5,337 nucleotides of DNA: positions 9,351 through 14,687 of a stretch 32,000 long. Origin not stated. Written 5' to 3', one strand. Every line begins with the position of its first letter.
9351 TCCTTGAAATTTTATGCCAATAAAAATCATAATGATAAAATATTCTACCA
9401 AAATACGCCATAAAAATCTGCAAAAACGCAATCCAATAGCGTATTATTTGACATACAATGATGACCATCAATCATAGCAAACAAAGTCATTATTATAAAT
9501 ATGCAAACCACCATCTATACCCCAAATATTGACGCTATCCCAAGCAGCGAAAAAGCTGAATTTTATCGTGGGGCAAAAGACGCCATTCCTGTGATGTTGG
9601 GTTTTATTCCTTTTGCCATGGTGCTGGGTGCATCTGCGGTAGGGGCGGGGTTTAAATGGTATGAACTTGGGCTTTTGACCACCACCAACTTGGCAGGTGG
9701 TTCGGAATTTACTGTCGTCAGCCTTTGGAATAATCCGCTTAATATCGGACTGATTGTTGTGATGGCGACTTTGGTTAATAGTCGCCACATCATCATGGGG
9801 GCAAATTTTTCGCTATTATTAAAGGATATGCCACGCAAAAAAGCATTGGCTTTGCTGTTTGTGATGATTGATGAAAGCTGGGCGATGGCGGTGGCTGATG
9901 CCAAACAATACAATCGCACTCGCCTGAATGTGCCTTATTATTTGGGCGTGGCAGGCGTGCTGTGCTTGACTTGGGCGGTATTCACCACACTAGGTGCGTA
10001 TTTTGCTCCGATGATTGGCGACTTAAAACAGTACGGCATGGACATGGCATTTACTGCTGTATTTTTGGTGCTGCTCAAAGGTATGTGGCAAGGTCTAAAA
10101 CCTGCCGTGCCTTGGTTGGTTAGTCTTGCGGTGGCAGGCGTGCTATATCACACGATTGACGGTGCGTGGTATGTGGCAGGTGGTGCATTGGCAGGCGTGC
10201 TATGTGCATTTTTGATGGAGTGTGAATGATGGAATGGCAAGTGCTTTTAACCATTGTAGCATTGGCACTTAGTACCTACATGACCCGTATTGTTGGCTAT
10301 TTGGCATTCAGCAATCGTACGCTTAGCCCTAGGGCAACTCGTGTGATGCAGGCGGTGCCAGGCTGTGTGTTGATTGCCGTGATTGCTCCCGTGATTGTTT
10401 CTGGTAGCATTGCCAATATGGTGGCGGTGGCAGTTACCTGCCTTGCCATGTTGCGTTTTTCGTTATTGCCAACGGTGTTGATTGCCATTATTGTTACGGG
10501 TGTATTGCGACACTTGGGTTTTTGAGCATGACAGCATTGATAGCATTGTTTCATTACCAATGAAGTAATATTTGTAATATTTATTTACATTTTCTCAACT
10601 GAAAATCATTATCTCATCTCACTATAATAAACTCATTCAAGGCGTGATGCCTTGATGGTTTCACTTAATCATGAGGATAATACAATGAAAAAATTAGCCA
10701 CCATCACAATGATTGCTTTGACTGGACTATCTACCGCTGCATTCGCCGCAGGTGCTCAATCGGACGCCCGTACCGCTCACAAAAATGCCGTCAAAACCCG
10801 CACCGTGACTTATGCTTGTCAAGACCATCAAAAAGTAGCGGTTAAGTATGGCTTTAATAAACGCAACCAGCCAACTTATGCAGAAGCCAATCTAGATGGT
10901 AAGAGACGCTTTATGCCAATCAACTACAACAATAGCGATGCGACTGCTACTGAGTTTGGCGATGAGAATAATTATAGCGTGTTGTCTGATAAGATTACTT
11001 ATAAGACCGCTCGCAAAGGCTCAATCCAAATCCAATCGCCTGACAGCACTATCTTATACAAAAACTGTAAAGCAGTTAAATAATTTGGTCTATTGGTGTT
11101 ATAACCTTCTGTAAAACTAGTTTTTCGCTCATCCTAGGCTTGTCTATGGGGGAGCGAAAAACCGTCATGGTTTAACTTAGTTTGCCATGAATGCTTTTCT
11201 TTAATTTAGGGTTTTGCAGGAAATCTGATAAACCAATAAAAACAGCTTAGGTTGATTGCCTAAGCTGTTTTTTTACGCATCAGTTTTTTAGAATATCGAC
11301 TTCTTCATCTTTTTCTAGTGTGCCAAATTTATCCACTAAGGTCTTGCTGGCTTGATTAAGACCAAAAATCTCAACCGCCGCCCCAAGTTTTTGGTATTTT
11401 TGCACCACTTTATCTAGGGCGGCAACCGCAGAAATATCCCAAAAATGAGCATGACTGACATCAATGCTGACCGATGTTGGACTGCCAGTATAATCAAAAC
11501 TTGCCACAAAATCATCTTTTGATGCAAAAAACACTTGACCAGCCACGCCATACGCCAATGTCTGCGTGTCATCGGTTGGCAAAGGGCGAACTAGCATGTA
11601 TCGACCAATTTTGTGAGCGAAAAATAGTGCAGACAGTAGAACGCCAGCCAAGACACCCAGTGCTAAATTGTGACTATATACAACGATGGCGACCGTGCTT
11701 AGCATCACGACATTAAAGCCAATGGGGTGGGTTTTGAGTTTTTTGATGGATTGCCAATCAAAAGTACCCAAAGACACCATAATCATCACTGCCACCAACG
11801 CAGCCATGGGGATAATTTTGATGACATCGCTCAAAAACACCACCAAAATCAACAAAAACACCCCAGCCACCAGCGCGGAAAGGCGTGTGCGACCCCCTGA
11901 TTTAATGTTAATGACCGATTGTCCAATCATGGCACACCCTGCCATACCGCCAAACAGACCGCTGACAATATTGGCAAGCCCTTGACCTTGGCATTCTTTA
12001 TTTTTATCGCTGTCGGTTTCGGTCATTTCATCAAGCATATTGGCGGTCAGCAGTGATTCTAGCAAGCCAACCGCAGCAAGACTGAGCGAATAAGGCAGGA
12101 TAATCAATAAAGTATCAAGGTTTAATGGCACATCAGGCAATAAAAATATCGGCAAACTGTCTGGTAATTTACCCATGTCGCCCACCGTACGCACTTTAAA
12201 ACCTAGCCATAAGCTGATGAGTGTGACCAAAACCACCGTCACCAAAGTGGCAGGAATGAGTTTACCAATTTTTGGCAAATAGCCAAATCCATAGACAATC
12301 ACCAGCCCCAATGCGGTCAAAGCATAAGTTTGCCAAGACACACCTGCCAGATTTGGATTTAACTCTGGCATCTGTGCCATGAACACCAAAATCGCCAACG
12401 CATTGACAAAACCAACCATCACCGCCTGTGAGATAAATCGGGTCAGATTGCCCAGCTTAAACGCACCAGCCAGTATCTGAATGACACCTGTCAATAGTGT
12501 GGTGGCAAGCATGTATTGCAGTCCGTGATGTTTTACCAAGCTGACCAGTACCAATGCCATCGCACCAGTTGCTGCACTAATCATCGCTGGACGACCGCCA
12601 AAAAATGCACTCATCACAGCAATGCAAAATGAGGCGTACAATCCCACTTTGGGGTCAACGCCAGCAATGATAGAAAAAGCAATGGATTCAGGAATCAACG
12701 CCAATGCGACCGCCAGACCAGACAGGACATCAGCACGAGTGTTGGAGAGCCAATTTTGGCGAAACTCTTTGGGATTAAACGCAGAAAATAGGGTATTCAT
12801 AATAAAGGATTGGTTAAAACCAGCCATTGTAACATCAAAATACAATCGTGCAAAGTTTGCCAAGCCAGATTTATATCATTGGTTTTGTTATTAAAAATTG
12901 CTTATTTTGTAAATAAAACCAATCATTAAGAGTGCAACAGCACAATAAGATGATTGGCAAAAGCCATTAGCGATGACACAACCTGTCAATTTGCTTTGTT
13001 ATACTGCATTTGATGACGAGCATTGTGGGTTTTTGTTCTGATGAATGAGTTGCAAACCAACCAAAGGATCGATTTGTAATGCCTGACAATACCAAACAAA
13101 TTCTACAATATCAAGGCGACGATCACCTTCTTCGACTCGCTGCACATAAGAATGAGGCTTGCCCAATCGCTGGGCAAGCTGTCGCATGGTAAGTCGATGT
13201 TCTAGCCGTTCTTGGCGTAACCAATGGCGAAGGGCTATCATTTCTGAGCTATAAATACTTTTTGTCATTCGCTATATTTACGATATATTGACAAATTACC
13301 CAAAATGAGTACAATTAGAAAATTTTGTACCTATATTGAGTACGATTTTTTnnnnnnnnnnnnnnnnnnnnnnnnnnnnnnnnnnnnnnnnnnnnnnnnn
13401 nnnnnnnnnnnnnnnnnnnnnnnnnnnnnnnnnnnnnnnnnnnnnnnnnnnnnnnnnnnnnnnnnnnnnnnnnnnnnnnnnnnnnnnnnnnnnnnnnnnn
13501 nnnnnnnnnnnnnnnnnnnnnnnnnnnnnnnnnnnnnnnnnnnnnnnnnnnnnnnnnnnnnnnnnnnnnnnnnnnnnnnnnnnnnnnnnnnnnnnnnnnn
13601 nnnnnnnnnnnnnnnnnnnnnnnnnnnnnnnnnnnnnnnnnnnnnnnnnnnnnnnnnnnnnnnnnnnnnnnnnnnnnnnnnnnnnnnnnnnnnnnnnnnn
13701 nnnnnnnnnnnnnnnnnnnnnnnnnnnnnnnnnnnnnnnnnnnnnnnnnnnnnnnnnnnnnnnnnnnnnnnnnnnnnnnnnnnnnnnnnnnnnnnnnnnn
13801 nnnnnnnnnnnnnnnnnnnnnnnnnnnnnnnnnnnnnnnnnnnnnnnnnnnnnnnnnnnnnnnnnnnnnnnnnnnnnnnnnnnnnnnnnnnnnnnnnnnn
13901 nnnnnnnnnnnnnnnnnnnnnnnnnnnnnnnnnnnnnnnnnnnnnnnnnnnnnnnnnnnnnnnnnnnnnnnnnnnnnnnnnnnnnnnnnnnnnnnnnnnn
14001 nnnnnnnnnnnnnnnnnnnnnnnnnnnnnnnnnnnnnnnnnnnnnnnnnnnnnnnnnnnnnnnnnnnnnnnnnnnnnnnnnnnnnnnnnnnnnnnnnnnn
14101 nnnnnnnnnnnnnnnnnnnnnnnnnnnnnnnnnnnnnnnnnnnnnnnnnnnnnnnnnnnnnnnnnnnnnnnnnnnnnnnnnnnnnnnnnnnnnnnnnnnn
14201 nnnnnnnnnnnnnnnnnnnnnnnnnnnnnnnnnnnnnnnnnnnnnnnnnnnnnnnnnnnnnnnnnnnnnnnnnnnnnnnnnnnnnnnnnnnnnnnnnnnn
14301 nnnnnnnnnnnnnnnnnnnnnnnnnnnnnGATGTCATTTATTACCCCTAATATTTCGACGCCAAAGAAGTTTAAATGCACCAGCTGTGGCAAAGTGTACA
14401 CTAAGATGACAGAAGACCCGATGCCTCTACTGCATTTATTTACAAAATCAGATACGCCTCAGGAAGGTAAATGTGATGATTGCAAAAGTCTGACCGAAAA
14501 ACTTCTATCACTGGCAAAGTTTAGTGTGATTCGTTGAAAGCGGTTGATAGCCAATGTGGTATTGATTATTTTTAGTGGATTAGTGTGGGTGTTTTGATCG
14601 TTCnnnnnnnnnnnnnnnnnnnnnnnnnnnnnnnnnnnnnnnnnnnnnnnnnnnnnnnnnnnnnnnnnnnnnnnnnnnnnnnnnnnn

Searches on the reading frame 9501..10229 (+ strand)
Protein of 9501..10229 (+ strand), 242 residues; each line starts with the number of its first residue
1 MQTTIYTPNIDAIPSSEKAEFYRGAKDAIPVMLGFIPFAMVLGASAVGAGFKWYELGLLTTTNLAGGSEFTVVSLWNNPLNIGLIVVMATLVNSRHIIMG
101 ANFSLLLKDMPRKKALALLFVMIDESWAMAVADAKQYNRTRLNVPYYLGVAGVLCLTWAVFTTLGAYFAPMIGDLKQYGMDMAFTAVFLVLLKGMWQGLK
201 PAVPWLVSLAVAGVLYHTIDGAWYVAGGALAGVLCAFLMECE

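Call 92: search_protein_families(library=pfam, proteins=[window:9501-10229:+], max_evalue=0.00001)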
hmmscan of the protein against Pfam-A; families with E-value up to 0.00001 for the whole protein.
window:9501-10229:+ (242 aa): 1 family
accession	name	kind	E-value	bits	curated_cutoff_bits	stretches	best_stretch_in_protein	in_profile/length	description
PF03591.19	AzlC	-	4.4e-31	108.6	32.1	1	30-171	1-136/137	AzlC protein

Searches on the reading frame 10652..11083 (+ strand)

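Call 92: search_protein_families(library=pfam, proteins=[window:10652-11083:+], max_evalue=0.00001)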
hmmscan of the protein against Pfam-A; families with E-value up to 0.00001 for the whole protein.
window:10652-11083:+ (143 aa): 1 family
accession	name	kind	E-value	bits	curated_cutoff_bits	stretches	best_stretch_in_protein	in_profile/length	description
PF24574.2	Nm-ACP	-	5.1e-33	113.7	27.5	1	48-141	2-95/95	ACP-like domain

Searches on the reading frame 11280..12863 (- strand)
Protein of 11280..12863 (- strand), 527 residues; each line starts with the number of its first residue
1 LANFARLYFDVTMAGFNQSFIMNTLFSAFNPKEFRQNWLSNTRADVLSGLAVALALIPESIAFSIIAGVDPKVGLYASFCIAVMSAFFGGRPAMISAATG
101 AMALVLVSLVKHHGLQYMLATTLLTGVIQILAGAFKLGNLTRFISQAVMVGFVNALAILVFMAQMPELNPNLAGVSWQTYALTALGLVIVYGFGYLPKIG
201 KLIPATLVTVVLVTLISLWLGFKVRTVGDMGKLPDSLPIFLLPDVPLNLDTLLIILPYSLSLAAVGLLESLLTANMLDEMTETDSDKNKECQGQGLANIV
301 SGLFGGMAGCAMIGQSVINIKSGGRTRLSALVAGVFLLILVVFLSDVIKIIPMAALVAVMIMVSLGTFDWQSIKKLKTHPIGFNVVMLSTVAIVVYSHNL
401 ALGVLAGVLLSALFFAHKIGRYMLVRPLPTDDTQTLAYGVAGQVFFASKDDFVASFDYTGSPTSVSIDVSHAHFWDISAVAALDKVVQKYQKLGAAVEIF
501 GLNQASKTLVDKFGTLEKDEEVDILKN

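Call 92: search_protein_families(library=pfam, proteins=[window:11280-12863:-], max_evalue=0.00001)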
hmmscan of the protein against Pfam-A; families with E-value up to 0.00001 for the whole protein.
window:11280-12863:- (527 aa): 3 families
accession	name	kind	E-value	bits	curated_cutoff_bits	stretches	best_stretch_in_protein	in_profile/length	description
PF00916.26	Sulfate_transp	-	2.6e-59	201.3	23.2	2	173-387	158-378/380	Sulfate permease family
PF16983.11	MFS_MOT1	-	1.7e-08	35.2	30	1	278-365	25-109/111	Molybdate transporter of MFS superfamily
PF01740.26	STAS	-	2.1e-08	34.3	22.6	1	435-517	10-95/106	STAS domain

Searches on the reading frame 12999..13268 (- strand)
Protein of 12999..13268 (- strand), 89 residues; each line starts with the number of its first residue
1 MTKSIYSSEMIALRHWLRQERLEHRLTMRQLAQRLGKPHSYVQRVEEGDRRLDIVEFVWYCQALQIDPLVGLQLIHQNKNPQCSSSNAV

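Call 77: search_protein_families(library=pfam, proteins=[window:12999-13268:-], max_evalue=0.05)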
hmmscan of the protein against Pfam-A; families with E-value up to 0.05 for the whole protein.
window:12999-13268:- (89 aa): 3 families
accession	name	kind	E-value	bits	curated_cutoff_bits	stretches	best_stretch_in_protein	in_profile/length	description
PF01381.28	HTH_3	-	3.2e-08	33.9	23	1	17-67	1-51/55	Helix-turn-helix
PF13560.12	HTH_31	-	1e-07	32.6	27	1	13-68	2-58/64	Helix-turn-helix domain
PF13413.12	HTH_25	-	0.00039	20.6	24.6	1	17-49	2-34/62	Helix-turn-helix domain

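Call 93: search_protein_families(library=padloc, proteins=[window:12999-13268:-], max_evalue=0.01)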
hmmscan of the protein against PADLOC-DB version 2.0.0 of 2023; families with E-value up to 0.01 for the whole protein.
window:12999-13268:- (89 aa): 4 families
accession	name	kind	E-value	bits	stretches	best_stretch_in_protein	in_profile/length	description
PDLC02926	HTH_VI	-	5e-08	31.1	1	14-67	3-56/92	-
PDLC03664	Control_protein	-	0.00024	19.5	1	10-68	11-69/74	control protein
PDLC04142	capH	-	0.0011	18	1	12-51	6-44/103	capH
PDLC03943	RmrA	-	0.0023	15.1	1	17-50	7-40/370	-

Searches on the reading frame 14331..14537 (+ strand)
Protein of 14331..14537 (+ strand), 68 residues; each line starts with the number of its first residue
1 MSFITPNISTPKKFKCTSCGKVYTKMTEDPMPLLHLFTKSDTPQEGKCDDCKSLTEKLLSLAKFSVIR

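Call 6: search_protein_families(library=ncbifam, proteins=[window:14331-14537:+], max_evalue=0.01)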
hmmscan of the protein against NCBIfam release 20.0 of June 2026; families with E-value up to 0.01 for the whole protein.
window:14331-14537:+ (68 aa): 2 families
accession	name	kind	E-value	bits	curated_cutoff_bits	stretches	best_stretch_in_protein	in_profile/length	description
TIGR02605.1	CxxC_CxxC_SSSS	subfamily_domain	0.0003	20.8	31.3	0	14-65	6-47/52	FmdB family zinc ribbon protein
NF047912.1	ECs_2282_CxxC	subfamily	0.0023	17.8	37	0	7-25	21-39/60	ECs_2282 family putative zinc-binding protein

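Call 77: search_protein_families(library=pfam, proteins=[window:14331-14537:+], max_evalue=0.05)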
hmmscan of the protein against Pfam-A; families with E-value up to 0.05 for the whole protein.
window:14331-14537:+ (68 aa): 5 families
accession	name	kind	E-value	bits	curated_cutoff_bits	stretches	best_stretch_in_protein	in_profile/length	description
PF24458.1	DUF7573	-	0.00084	19.7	30.2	0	41-58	7-24/39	Domain of unknown function (DUF7573)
PF09723.15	Zn_ribbon_8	-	0.0018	18.7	34.4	1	14-58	6-40/41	Zinc ribbon domain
PF05191.20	ADK_lid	-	0.0055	17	26.6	0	16-53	4-29/36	Adenylate kinase, active site lid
PF00130.28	C1_1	-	0.014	15.7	26.5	0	35-57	1-23/53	Phorbol esters/diacylglycerol binding domain (C1 domain)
PF01155.25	HypA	-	0.022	15.2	28.9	1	10-60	67-101/112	Hydrogenase/urease nickel incorporation, metallochaperone, hypA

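Call 93: search_protein_families(library=padloc, proteins=[window:14331-14537:+], max_evalue=0.01)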
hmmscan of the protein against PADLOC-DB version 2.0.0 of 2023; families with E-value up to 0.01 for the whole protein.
window:14331-14537:+ (68 aa): 0 families
